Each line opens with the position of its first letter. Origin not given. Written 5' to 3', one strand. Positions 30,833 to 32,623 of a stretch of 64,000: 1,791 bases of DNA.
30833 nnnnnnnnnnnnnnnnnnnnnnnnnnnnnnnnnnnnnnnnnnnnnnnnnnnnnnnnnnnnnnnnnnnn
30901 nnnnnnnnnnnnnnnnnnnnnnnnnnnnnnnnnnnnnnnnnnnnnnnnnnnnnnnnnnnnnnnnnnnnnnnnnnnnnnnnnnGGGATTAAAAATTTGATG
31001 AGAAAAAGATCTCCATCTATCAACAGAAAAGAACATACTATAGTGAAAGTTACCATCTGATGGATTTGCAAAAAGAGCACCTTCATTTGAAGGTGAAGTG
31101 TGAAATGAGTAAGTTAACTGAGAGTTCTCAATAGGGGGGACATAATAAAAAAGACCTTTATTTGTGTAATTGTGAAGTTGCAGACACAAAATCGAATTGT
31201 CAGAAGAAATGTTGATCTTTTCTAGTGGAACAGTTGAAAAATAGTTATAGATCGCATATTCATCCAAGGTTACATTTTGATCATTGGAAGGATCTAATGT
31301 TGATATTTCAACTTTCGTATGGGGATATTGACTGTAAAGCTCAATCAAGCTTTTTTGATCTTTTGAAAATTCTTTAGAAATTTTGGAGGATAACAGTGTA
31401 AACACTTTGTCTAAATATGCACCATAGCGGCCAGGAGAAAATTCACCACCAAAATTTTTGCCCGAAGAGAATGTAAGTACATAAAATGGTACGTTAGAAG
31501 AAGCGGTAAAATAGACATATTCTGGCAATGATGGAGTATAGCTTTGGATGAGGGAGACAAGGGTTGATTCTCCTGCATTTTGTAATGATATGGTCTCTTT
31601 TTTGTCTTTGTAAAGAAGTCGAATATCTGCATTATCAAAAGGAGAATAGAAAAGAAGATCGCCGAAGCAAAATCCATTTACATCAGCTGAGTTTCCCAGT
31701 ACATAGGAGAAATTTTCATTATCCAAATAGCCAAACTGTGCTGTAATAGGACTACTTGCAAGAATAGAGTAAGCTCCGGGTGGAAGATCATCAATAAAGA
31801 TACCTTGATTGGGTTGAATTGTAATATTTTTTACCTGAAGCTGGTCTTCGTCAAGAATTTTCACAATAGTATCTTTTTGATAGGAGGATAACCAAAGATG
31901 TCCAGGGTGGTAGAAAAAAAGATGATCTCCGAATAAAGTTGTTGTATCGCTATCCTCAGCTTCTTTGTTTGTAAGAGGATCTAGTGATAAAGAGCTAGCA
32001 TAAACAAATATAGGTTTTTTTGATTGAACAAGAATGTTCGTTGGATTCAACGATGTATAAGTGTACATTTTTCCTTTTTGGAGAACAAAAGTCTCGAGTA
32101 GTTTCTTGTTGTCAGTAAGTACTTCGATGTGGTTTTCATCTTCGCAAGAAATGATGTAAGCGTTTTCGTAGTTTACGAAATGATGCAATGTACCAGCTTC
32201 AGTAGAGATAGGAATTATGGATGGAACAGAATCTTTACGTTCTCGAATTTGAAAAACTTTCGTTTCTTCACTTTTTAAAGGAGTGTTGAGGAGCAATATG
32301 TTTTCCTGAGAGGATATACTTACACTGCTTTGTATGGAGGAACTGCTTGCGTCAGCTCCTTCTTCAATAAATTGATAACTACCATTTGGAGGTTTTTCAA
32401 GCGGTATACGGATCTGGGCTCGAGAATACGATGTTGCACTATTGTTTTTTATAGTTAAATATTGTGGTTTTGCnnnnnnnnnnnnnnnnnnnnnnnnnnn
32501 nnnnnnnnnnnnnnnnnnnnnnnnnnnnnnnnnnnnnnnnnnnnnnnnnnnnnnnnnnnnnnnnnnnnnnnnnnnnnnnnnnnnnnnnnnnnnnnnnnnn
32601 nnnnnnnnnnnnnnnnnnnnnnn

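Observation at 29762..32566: Giant orphan membrane protein embedded between rnfB and apbE in the Rnf/flavinylation operon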

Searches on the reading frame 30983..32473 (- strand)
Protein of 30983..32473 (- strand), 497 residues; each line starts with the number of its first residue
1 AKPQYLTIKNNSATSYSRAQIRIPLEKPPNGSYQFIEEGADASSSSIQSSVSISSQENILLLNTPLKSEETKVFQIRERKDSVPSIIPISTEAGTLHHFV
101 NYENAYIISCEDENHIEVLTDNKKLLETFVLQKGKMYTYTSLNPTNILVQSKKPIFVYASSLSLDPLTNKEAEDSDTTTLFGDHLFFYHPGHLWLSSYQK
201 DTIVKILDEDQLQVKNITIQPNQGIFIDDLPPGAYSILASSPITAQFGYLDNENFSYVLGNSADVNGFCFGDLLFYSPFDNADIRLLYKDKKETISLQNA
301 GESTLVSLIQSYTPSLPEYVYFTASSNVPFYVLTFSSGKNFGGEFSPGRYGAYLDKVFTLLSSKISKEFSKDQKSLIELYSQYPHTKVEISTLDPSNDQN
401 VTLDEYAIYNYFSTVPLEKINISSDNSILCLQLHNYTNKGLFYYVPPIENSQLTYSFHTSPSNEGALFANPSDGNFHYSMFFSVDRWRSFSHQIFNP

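Call 42: predict_structure(alignment_id=A4)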
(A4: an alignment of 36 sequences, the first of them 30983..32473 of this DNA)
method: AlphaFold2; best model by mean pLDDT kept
length: 497 residues; sequences in the alignment: 36
mean_pLDDT: 88.3   pTM: 0.88
mean pLDDT of the five models: 88.3, 87.6, 87.5, 87.2, 86.5
residues with pLDDT >= 90: 327; 70-90: 120; 50-70: 36; < 50: 14
segments of 3 or more residues with pLDDT < 50: 465-477
pLDDT, mean of each block of 10 residues (from residue 1): 84 94 88 83 68 90 93 87 77 97 97 98 97 98 96 98 85 88 97 97 98 98 94 97 95 88 94 91 95 94 89 81 95 79 89 93 70 86 96 93 97 88 97 83 96 91 49 45 70 67
secondary structure, 60 per line:
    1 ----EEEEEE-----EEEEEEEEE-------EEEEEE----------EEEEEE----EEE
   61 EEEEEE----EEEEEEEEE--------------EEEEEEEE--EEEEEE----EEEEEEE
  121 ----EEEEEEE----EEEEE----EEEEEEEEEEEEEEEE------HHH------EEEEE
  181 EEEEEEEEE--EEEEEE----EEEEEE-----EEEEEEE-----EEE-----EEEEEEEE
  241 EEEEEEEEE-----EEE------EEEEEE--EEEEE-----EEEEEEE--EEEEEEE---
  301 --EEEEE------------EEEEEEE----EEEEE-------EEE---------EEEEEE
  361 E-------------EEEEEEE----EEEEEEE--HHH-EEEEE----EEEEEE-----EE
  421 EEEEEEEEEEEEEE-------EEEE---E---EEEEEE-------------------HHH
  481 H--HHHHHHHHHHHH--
elements in order: E5-10 E16-24 E32-37 E48-53 E58-66 E71-79 E94-101 E104-109 E114-120 E125-131 E136-140 E145-160 E176-189 E192-197 E202-207 E213-219 E225-227 E233-249 E255-257 E264-269 E272-276 E282-288 E291-297 E303-307 E320-326 E331-335 E343-345 E355-361 E375-381 E386-392 E399-403 E408-413 E419-434 E442-445 E453-458 H478-481 H484-495

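Call 46: fold_search(model_id=the predicted structure, library=pdb)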
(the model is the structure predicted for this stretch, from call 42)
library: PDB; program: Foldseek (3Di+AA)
matches with E <= 10: 1003; with E <= 0.001: 3
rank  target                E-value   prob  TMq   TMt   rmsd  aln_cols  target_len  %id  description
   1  7vnn_A                5.8e-04  0.23  0.11  0.09  36.7       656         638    9  Complex structure of Clostridioides difficile enzymatic component (CDTa) and binding component (CDTb) pore with long s (released 2022-10-26)
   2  9jsg                  7.1e-04  0.51  0.12  0.12  39.2       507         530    8  Clostridium perfringens iota toxin pore Ib in pore state (released 2025-05-14)
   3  8yrm_A                9.4e-04  0.51  0.13  0.12  33.6       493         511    8  Iota toxin Ib pore serine-clamp mutant (released 2025-03-26)
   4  9xqd_G                1.9e-03  0.15  0.10  0.06  27.6       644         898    7  The structure of outer peripheral region in the phage phiKZ baseplate complex (released 2026-02-11)
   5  9qxq                  2.3e-03  0.25  0.11  0.06  44.0       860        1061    6  native structure of full-length pesticidal protein Cry1Ca18 at pH9, from crystals formed in vivo (released 2026-02-11)
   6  9h4p_BD               2.4e-03  0.20  0.10  0.06  41.8       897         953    7  Tail of full Haloferax tailed virus 1 (released 2025-08-27)
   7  7vnn_D                2.5e-03  0.21  0.12  0.10  36.8       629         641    8  Complex structure of Clostridioides difficile enzymatic component (CDTa) and binding component (CDTb) pore with long s (released 2022-10-26)
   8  9jsh_F                2.9e-03  0.38  0.12  0.12  21.8       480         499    8  Clostridium perfringens iota toxin pore Ib in prepore III state (released 2025-05-14)
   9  7vnj_A                2.9e-03  0.25  0.11  0.11  28.5       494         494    7  Complex structure of Clostridioides difficile enzymatic component (CDTa) and binding component (CDTb) pore with short  (released 2022-10-26)
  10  5a57                  3.1e-03  0.66  0.15  0.08  22.5       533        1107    8  The structure of GH101 from Streptococcus pneumoniae TIGR4 in complex with PUGT (released 2015-09-02)
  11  9jsh_A                3.4e-03  0.30  0.12  0.13  21.7       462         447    7  Clostridium perfringens iota toxin pore Ib in prepore III state (released 2025-05-14)
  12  9jsi_G                3.7e-03  0.33  0.12  0.13  22.1       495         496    8  Clostridium perfringens iota toxin pore Ib in prepore II state (released 2025-05-14)
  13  3ecq_A                4.5e-03  0.66  0.17  0.08  23.0       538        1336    9  Endo-alpha-N-acetylgalactosaminidase from Streptococcus pneumoniae: SeMet structure (released 2008-09-09)
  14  7vnj_D                4.7e-03  0.20  0.11  0.11  28.4       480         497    7  Complex structure of Clostridioides difficile enzymatic component (CDTa) and binding component (CDTb) pore with short  (released 2022-10-26)
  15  9efi_A                4.7e-03  0.16  0.11  0.08  24.6       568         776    9  VIP3Cb1 Protoxin Structure (released 2025-06-18)
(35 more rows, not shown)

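Call 53: search_protein_families(library=pfam, alignment_id=A4, max_evalue=0.01)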
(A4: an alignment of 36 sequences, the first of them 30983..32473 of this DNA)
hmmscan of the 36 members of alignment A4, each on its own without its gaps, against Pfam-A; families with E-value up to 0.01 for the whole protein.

A. member 1, window:30983-32473:- (497 aa): 1 family
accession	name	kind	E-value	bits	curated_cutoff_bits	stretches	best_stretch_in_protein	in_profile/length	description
PF17517.7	IgGFc_binding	-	2.5e-07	30.7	25.6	0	371-463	138-231/297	IgGFc binding protein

B. families by the number of members that match (of 36 scanned): 9 families
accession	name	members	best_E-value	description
PF17517.7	IgGFc_binding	23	2.1e-10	IgGFc binding protein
PF13464.11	RodZ_C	4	1.8e-05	RodZ C-terminal domain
PF10102.14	DUF2341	3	1e-05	Domain of unknown function (DUF2341)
PF12704.14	MacB_PCD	1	0.001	MacB-like periplasmic core domain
PF18967.5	PycTM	1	0.0017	Pycsar effector protein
PF06398.17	Pex24p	1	0.0041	Integral peroxisomal membrane peroxin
PF21505.3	RPN2_N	1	0.0059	26S proteasome subunit RPN2, N-terminal domain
PF14712.11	Snapin_Pallidin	1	0.0059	Snapin/Pallidin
PF17210.9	SdrD_B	1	0.0092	SdrD B-like domain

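Call 72: search_protein_families(library=pfam, proteins=[window:30983-32473:-], max_evalue=1)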
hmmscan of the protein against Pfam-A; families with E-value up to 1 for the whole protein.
window:30983-32473:- (497 aa): 1 family
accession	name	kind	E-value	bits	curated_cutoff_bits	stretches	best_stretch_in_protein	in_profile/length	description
PF17517.7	IgGFc_binding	-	2.5e-07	30.7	25.6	2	371-463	138-231/297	IgGFc binding protein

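Call 74: search_protein_families(library=ncbifam, proteins=[window:30983-32473:-], max_evalue=0.01)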
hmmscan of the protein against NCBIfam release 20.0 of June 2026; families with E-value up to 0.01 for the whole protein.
window:30983-32473:- (497 aa): 0 families

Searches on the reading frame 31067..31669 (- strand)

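Call 72: search_protein_families(library=pfam, proteins=[window:31067-31669:-], max_evalue=1)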
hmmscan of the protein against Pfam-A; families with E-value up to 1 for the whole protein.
window:31067-31669:- (201 aa): 3 families
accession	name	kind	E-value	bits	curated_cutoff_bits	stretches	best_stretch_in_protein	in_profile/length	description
PF17517.7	IgGFc_binding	-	1.5e-05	24.8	25.6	2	103-195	138-231/297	IgGFc binding protein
PF14567.11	SUKH_5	-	0.023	14.9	27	1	96-176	33-118/142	SMI1-KNR4 cell-wall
PF20338.3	DUF6633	-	0.19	12.7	27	1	78-139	34-95/105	Family of unknown function (DUF6633)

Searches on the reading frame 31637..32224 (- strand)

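Call 72: search_protein_families(library=pfam, proteins=[window:31637-32224:-], max_evalue=1)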
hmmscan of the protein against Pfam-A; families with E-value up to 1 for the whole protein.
window:31637-32224:- (196 aa): 2 families
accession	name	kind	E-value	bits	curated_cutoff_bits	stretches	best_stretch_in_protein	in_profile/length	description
PF17517.7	IgGFc_binding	-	0.047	13.4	25.6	1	24-86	146-200/297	IgGFc binding protein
PF09023.15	Staphostatin_B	-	0.35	11.4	25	0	98-142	49-95/105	Staphostatin B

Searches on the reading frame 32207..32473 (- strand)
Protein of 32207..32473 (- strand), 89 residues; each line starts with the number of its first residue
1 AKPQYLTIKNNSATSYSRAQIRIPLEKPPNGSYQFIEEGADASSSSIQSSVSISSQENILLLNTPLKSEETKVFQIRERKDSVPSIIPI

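Call 72: search_protein_families(library=pfam, proteins=[window:32207-32473:-], max_evalue=1)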
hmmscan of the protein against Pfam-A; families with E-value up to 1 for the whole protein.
window:32207-32473:- (89 aa): 0 families
